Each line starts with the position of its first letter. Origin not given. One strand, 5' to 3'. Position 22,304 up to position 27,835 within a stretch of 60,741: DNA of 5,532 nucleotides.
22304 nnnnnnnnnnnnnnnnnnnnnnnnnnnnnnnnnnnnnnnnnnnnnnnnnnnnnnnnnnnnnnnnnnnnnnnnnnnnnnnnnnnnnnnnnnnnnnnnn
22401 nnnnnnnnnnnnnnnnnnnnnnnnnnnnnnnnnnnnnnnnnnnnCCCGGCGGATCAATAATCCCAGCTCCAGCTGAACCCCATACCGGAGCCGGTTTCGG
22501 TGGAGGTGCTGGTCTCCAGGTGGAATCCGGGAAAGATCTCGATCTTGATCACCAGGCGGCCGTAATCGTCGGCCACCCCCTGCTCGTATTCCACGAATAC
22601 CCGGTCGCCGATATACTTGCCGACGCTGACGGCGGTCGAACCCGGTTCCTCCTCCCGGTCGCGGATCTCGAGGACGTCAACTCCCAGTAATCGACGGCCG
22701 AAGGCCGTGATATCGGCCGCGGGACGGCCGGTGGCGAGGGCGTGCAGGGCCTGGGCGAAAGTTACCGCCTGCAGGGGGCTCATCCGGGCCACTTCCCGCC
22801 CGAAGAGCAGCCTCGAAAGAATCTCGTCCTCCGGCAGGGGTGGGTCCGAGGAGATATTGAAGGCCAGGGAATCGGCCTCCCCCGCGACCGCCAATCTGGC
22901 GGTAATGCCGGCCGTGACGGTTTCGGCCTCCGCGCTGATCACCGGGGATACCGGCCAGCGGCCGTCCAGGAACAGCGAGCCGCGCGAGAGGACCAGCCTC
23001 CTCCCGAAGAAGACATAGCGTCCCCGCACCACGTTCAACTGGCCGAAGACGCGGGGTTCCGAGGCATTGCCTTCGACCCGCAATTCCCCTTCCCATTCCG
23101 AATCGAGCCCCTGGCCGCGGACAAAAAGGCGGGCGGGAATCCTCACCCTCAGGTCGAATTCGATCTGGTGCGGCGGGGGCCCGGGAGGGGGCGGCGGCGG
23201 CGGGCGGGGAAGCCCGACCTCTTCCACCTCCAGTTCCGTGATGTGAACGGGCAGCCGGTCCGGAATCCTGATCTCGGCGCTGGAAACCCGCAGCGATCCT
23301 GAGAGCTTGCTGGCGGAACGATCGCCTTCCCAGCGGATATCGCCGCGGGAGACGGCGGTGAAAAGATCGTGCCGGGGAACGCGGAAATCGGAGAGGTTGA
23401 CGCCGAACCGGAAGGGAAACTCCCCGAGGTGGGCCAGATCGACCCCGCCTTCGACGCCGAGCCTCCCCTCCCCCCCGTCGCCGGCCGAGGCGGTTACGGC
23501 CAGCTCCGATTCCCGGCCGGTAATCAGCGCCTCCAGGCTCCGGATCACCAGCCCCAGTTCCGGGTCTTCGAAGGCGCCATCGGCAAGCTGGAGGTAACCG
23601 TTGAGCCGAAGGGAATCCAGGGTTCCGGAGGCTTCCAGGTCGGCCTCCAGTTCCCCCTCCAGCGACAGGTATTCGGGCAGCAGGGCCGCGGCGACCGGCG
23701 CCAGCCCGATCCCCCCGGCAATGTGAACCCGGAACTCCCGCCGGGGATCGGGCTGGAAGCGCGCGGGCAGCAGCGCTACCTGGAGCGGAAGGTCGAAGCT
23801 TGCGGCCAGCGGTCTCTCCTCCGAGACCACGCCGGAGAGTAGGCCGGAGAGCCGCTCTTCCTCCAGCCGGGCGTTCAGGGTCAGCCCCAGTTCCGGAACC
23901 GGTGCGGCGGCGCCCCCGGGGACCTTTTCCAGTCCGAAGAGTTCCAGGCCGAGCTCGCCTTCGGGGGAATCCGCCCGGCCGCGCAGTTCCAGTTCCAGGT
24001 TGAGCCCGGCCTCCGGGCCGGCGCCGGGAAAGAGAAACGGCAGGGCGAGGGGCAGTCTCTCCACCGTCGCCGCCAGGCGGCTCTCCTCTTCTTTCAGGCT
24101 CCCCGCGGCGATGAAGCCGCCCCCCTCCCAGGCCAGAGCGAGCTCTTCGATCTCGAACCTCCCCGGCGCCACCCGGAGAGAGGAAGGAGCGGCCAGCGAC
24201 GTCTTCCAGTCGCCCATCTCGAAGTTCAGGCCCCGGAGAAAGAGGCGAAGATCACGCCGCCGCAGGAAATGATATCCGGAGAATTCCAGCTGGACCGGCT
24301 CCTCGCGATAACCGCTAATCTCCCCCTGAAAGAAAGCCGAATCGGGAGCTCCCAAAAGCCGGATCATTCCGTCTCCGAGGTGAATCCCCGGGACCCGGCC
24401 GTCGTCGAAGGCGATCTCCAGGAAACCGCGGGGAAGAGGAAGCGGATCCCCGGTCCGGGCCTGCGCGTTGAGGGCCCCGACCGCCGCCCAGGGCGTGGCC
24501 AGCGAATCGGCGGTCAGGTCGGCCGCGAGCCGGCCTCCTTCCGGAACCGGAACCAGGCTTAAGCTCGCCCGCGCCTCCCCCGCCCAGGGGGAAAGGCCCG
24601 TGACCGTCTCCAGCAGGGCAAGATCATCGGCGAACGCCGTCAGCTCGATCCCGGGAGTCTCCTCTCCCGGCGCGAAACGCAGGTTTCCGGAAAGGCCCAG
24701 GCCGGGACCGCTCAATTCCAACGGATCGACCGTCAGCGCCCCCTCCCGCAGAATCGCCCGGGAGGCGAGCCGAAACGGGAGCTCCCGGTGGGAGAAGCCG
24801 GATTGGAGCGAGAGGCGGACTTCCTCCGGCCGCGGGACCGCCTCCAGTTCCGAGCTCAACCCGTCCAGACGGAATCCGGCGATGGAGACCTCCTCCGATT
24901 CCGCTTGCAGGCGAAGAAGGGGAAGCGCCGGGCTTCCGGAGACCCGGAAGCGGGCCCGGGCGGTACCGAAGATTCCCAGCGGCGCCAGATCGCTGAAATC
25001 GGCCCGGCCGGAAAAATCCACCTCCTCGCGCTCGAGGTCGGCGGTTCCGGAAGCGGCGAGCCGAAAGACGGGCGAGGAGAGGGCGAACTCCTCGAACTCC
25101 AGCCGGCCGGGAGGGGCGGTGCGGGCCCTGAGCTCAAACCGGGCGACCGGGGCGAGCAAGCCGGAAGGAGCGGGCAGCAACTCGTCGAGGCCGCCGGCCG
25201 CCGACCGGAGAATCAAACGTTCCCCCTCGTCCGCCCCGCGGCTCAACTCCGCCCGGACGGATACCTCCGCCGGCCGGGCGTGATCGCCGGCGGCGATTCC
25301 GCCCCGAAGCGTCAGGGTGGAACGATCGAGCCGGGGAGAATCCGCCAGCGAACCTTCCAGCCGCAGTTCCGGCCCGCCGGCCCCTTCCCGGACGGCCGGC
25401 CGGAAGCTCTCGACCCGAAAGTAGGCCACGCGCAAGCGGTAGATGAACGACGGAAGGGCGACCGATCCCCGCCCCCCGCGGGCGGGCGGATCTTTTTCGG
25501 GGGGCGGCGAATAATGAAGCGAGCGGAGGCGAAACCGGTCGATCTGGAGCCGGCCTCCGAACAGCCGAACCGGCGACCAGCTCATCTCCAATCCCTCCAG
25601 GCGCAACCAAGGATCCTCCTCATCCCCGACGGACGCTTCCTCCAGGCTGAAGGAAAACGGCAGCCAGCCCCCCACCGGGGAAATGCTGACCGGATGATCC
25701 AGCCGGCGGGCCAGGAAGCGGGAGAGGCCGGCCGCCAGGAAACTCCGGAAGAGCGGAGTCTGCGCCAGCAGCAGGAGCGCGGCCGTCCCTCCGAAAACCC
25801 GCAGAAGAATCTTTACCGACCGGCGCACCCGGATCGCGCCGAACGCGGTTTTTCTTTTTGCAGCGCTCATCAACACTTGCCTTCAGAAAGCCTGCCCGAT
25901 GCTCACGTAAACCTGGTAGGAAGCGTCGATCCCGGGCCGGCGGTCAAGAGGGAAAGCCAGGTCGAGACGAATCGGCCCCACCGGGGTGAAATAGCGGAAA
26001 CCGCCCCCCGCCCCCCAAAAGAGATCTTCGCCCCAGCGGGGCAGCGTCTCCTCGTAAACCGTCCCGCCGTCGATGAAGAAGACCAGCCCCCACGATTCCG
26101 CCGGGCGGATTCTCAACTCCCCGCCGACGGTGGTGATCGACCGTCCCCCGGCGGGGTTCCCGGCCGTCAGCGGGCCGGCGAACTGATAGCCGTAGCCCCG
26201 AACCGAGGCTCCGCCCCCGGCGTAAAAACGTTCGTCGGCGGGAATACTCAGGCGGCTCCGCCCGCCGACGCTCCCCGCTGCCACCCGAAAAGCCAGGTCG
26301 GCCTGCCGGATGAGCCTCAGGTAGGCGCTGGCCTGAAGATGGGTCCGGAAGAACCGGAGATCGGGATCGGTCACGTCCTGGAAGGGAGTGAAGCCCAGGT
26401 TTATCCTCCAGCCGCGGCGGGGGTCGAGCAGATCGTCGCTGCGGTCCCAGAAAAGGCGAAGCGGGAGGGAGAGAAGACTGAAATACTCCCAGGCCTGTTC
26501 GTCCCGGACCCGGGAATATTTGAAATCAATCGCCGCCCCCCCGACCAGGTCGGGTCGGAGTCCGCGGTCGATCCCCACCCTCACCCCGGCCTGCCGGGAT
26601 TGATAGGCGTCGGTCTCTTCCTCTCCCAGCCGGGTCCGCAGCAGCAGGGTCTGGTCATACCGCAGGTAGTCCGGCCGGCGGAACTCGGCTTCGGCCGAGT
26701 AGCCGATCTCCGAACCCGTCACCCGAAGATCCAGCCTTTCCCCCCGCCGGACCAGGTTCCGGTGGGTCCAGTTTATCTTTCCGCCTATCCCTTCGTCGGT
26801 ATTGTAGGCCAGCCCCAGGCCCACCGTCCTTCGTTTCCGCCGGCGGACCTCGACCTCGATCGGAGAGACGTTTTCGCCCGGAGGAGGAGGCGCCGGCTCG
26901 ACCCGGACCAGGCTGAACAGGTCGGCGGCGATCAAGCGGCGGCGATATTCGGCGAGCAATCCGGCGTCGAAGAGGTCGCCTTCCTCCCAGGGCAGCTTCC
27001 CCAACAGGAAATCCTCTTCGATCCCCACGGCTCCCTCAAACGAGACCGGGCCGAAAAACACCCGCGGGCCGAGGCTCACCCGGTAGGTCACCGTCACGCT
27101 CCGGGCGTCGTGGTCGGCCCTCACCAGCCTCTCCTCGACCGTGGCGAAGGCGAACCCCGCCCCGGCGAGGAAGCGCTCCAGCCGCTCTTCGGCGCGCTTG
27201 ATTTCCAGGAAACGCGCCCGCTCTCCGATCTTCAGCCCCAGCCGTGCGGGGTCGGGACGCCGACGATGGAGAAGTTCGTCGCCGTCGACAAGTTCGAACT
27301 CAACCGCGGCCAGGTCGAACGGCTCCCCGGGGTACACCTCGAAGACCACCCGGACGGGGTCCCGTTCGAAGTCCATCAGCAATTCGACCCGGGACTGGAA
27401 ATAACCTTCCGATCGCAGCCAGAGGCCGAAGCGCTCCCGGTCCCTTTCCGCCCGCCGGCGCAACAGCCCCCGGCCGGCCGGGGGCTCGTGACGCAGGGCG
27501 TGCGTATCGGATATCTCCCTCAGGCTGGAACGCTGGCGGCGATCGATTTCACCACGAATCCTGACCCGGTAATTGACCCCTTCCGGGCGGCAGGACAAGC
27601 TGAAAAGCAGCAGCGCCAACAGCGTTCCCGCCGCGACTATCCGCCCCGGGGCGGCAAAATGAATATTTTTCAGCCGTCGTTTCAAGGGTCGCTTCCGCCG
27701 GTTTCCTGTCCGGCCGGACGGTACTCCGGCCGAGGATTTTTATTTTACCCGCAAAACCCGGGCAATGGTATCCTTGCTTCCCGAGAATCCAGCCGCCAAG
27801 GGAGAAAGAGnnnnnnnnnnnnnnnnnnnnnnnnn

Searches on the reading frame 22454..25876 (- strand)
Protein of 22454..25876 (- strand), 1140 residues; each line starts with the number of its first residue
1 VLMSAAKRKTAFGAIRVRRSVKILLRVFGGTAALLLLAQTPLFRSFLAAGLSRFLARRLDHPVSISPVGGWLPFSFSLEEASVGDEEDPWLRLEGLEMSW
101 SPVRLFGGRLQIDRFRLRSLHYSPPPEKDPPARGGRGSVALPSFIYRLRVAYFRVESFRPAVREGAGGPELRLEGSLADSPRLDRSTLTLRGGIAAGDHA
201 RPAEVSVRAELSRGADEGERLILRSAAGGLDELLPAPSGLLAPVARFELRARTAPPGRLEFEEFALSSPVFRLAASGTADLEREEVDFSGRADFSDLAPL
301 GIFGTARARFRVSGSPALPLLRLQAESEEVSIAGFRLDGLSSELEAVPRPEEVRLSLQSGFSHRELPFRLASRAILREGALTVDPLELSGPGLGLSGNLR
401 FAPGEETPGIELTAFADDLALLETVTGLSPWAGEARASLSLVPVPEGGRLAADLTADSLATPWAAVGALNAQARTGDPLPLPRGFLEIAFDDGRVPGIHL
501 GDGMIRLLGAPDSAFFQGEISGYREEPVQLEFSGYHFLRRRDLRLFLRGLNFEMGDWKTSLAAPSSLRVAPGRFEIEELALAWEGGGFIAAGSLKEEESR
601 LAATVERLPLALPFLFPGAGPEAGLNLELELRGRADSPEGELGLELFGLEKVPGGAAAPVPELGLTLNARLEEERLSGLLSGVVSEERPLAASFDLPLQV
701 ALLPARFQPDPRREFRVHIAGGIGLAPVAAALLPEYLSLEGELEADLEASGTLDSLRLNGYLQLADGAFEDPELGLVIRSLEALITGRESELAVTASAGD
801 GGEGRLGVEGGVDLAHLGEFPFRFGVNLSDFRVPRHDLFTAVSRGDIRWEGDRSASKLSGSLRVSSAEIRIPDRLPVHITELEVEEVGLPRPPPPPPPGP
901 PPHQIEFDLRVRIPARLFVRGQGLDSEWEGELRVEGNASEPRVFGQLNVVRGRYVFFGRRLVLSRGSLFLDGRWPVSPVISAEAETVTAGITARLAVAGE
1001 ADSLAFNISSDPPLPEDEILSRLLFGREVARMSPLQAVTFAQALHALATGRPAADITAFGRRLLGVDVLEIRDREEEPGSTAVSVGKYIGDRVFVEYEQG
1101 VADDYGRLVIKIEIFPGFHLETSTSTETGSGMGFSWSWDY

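Call 63: search_protein_families(library=pfam, proteins=[window:22454-25876:-], max_evalue=0.00001)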
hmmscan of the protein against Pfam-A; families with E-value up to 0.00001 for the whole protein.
window:22454-25876:- (1140 aa): 1 family
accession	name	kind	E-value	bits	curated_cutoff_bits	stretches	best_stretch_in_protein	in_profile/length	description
PF04357.19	TamB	-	1.8e-54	185.9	22.4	1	798-1140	5-381/381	TamB, inner membrane protein subunit of TAM complex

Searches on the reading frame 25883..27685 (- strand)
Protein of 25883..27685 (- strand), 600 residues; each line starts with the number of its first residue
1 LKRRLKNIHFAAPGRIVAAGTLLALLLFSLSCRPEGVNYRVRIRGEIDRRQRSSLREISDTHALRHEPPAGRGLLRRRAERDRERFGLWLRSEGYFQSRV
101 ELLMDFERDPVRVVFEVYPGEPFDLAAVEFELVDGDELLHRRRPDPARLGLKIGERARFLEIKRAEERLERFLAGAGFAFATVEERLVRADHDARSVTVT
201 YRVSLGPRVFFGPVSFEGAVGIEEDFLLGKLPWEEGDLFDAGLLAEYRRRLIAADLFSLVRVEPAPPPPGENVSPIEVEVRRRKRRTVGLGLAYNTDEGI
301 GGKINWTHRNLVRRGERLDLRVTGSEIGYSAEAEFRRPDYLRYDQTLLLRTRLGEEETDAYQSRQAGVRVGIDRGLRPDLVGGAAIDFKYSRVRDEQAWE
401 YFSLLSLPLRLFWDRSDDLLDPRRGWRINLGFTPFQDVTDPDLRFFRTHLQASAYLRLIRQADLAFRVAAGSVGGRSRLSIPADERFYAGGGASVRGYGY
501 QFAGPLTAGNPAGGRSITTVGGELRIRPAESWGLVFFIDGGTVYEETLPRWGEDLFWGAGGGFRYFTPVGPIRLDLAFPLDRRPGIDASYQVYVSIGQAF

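Call 63: search_protein_families(library=pfam, proteins=[window:25883-27685:-], max_evalue=0.00001)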
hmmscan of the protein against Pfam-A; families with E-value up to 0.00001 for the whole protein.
window:25883-27685:- (600 aa): 2 families
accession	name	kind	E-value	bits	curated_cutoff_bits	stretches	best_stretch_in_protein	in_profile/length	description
PF01103.29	Omp85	-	8e-45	154.2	24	1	310-600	1-325/325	Omp85 superfamily domain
PF07244.20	POTRA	-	9e-13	49.2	21.3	0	211-280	3-76/79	Surface antigen variable number repeat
